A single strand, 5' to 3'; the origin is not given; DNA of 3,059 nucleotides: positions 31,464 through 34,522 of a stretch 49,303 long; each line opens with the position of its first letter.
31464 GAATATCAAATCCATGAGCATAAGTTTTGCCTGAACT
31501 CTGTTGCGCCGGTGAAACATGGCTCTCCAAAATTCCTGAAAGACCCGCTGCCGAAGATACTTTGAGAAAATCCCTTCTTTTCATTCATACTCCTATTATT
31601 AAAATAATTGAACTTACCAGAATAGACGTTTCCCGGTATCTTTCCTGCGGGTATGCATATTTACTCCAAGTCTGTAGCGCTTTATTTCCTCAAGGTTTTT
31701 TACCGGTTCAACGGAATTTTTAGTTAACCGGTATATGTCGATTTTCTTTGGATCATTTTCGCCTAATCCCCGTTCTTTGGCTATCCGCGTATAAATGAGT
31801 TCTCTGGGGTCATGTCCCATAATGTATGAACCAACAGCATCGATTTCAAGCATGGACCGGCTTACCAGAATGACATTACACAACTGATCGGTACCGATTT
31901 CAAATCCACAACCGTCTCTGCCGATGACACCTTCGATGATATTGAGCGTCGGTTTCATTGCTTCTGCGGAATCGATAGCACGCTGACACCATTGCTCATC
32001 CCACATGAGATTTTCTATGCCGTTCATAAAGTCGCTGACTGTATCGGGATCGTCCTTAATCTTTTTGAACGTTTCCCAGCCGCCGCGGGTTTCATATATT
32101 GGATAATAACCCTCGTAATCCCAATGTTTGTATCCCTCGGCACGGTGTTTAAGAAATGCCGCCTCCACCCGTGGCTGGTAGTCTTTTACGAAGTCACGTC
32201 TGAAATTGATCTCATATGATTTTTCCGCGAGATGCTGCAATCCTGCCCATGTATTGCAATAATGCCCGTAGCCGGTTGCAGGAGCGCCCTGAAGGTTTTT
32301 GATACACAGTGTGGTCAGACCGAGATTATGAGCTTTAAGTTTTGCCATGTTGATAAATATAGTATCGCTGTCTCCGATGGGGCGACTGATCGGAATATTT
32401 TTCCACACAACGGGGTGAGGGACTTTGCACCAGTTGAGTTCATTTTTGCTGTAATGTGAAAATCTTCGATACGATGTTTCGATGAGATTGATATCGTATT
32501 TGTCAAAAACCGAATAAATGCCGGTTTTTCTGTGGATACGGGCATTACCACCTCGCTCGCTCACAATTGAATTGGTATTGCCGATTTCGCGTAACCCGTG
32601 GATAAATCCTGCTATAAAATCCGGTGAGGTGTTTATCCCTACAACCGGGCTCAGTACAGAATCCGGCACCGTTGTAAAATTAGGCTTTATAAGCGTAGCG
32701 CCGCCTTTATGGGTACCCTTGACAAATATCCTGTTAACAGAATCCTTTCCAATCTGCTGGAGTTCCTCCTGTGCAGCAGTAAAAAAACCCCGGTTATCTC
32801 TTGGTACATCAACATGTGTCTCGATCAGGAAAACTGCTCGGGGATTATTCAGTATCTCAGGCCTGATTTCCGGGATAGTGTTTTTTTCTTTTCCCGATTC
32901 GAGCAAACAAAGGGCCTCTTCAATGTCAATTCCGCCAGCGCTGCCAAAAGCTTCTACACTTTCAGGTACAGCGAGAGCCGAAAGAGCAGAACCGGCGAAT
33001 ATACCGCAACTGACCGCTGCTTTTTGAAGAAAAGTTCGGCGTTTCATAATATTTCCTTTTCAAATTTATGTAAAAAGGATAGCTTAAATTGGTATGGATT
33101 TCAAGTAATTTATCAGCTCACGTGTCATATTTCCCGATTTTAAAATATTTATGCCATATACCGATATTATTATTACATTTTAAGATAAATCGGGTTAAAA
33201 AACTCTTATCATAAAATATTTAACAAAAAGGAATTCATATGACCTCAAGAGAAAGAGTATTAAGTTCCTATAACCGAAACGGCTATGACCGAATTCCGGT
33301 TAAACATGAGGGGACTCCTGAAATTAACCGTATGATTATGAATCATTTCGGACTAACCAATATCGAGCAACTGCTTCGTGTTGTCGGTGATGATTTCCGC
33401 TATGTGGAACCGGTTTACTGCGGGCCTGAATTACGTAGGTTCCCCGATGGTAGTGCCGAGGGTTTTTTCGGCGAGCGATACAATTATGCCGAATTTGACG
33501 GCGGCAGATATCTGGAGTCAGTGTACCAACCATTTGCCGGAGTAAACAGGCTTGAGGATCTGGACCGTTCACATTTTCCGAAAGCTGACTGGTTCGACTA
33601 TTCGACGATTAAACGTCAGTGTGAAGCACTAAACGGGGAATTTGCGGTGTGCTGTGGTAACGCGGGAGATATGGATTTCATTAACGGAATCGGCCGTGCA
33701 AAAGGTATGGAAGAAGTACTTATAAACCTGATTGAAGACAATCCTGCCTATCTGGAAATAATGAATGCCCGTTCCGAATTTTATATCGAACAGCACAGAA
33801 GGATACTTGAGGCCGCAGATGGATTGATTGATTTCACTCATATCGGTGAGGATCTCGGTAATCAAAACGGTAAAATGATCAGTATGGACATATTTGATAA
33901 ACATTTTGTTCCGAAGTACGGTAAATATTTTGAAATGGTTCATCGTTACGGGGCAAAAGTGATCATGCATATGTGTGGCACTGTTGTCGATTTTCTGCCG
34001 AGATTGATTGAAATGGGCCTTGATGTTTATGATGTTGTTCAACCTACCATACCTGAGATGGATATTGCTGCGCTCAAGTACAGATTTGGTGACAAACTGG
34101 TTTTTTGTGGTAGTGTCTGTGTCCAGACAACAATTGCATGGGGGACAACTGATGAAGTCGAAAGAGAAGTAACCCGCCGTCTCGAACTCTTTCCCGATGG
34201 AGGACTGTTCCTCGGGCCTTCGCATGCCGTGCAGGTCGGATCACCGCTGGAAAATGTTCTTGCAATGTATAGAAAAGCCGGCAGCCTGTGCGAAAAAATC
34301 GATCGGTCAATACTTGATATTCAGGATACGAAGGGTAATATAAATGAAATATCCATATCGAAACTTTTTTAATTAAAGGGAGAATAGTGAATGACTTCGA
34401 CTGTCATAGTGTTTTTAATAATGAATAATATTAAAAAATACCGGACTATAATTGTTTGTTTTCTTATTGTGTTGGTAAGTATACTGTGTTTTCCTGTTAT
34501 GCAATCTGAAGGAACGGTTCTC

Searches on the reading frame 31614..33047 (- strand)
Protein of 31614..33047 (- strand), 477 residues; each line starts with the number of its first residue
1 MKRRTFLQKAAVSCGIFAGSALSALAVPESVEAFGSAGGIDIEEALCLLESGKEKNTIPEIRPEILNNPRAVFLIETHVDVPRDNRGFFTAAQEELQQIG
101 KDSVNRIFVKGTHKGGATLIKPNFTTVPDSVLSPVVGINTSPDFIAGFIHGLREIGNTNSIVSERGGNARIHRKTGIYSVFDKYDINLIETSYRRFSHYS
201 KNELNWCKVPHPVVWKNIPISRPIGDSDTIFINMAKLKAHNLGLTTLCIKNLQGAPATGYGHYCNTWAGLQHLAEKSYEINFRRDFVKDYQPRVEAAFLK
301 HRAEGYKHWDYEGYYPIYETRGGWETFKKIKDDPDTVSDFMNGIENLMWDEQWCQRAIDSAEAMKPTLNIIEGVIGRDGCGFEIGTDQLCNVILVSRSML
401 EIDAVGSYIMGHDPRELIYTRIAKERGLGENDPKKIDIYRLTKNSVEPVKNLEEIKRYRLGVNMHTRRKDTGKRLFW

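Call 53: search_protein_families(library=pfam, proteins=[window:31614-33047:-], max_evalue=0.00001)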
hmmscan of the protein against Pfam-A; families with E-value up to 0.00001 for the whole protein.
window:31614-33047:- (477 aa): 1 family
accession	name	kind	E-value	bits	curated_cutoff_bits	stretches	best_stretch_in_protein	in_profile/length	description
PF04015.17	DUF362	-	4.9e-21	76.1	24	1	119-406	2-198/200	Domain of unknown function (DUF362)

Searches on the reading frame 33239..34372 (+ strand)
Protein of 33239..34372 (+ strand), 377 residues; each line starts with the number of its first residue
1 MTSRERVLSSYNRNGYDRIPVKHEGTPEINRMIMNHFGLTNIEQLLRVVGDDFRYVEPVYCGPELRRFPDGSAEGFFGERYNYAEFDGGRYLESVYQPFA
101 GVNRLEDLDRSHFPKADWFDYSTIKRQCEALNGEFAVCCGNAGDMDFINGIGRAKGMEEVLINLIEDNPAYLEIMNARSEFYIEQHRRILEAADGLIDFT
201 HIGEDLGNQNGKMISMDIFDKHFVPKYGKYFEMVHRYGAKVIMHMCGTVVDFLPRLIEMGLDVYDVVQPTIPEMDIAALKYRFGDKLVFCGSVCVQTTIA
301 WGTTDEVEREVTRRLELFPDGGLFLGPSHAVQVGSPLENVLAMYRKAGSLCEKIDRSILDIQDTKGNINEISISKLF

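Call 53: search_protein_families(library=pfam, proteins=[window:33239-34372:+], max_evalue=0.00001)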
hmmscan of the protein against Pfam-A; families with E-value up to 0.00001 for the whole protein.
window:33239-34372:+ (377 aa): 1 family
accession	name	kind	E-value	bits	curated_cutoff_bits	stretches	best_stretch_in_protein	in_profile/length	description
PF01208.23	URO-D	-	4.8e-16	59.1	23.9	1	98-345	101-341/346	Uroporphyrinogen decarboxylase (URO-D)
